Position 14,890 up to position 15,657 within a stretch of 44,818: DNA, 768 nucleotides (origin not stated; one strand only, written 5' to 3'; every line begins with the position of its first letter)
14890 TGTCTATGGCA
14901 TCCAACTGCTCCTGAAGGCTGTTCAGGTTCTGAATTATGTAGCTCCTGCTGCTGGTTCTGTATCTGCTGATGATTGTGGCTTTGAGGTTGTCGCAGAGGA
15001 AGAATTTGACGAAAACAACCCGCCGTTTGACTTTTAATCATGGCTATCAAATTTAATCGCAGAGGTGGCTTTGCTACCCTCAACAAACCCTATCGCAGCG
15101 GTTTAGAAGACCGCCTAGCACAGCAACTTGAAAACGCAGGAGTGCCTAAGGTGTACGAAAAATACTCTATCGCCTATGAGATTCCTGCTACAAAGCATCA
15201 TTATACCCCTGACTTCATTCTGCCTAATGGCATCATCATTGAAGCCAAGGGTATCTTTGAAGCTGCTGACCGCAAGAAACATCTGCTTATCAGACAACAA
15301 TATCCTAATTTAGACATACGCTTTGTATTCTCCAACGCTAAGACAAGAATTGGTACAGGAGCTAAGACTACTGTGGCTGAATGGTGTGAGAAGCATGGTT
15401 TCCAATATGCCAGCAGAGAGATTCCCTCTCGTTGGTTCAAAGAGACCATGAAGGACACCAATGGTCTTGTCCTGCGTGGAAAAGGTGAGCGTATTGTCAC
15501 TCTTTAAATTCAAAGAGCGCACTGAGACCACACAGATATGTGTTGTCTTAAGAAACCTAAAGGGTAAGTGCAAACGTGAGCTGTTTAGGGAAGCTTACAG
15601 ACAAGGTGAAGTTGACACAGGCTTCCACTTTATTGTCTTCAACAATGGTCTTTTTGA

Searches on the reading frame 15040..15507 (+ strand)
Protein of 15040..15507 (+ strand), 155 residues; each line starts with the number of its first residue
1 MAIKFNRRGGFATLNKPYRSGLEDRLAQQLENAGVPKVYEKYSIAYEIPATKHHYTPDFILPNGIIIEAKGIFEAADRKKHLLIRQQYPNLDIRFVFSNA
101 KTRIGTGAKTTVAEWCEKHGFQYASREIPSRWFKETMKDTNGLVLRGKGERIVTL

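Call 17: find_encoding_contigs(protein=window:15040-15507:+, flank=10000, max_places=10)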
Protein window:15040-15507:+ (155 aa): 24 contigs read that carry it; 10 places shown.
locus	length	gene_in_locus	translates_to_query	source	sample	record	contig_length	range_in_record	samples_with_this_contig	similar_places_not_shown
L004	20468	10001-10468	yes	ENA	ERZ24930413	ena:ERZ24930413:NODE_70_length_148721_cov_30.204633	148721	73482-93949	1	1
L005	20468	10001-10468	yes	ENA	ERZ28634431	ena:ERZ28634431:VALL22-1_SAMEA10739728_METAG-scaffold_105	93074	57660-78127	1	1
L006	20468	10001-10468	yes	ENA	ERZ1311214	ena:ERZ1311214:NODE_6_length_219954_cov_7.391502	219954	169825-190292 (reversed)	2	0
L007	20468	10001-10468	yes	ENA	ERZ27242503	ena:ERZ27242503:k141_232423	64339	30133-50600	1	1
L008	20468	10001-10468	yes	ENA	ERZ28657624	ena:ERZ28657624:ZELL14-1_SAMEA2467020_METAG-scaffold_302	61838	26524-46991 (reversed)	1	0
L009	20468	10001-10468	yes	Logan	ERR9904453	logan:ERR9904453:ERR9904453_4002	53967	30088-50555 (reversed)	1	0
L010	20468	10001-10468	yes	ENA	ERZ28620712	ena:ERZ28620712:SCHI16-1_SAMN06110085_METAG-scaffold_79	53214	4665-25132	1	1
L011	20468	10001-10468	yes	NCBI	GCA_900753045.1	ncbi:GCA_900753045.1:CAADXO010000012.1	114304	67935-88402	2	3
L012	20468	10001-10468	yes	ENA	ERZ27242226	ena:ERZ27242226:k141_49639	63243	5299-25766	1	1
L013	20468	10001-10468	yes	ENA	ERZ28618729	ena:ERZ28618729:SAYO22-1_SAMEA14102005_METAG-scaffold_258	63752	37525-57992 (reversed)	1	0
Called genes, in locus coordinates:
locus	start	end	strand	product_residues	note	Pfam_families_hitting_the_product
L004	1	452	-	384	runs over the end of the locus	PF00589:Phage_integrase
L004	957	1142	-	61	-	PF10723:RepB-RCR_reg (weak), PF01402:RHH_1 (weak)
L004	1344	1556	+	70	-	-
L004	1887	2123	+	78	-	-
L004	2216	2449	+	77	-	-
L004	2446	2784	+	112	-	-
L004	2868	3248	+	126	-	-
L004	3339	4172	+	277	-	-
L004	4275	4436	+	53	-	-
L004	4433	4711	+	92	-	-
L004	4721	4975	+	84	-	-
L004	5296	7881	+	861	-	PF14700:RPOL_N, PF00940:RNA_pol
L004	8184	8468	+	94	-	PF11753:DUF3310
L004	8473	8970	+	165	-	PF00692:dUTPase, PF22769:DCD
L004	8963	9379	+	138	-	-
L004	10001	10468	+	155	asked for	PF05367:Phage_endo_I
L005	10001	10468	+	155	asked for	PF05367:Phage_endo_I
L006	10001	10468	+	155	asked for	PF05367:Phage_endo_I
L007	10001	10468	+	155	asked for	PF05367:Phage_endo_I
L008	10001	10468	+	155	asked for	PF05367:Phage_endo_I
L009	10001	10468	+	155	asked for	PF05367:Phage_endo_I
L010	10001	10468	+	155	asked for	PF05367:Phage_endo_I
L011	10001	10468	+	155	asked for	PF05367:Phage_endo_I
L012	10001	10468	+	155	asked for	PF05367:Phage_endo_I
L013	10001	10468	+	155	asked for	PF05367:Phage_endo_I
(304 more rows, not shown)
